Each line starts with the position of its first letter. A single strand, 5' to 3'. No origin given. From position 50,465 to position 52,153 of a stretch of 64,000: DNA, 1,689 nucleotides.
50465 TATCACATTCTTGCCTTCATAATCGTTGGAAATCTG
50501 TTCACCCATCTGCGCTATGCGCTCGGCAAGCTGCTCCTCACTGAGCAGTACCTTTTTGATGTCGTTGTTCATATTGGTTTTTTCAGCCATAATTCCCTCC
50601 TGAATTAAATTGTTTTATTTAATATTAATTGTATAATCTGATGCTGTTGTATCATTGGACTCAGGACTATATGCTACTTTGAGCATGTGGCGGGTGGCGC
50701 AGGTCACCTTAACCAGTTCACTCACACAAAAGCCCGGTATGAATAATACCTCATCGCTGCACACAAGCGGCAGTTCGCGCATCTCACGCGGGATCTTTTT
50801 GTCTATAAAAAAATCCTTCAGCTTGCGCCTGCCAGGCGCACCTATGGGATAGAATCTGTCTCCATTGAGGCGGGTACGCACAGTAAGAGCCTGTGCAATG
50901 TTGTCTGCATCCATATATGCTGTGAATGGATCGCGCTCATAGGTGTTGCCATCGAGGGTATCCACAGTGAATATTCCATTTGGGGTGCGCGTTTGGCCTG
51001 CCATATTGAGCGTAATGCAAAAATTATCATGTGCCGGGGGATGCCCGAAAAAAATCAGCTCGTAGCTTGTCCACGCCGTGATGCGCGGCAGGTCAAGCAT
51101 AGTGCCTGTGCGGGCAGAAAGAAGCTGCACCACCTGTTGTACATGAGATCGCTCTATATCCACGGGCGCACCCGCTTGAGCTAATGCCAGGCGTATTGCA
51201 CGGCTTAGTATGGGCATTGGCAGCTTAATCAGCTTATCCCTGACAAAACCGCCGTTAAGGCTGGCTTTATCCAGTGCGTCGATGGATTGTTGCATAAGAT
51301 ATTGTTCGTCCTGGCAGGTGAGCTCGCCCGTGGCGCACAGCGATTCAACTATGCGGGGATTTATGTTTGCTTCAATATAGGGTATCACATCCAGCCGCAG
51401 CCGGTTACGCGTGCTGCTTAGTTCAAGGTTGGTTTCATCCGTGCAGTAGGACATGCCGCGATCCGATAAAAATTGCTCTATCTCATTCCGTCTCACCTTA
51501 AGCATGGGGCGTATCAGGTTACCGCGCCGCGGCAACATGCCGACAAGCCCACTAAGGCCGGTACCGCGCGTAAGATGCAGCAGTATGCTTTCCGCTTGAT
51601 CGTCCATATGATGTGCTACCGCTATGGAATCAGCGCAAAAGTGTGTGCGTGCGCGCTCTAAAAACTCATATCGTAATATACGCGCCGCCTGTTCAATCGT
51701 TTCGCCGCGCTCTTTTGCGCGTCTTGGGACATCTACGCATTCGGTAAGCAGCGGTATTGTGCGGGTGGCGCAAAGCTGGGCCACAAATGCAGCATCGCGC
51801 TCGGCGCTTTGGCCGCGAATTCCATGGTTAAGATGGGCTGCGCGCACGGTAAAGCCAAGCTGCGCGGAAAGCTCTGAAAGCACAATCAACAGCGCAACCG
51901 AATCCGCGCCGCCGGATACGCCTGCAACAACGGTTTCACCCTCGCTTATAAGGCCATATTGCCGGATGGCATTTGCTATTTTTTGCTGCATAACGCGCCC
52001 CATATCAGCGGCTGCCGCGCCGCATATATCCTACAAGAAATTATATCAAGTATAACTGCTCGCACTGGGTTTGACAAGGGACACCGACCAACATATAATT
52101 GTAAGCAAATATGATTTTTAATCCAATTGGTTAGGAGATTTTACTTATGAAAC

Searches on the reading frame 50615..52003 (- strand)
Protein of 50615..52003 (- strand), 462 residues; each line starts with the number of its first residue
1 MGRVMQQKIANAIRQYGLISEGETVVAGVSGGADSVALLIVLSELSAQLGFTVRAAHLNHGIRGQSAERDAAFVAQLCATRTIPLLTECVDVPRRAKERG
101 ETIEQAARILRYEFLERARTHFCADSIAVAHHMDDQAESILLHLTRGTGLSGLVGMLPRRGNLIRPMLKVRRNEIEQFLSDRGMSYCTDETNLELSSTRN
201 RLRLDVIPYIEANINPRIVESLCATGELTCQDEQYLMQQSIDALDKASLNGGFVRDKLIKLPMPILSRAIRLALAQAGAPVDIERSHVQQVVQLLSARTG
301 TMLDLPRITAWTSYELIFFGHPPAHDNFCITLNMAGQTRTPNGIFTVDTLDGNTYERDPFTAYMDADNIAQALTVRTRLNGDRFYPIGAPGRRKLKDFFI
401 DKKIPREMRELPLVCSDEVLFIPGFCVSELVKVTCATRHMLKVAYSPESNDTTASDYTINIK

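Call 20: search_protein_families(library=pfam, proteins=[window:50615-52003:-], max_evalue=0.001)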
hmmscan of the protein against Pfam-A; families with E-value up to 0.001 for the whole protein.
window:50615-52003:- (462 aa): 3 families
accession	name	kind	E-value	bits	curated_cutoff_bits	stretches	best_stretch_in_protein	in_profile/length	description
PF01171.26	ATP_bind_3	-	1.4e-50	172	27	1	25-203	2-180/182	PP-loop family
PF11734.13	TilS_C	-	4e-14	52.2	22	1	373-434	1-64/74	TilS substrate C-terminal domain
PF09179.16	TilS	-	2.5e-05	24.9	21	1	256-311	4-60/67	TilS substrate binding domain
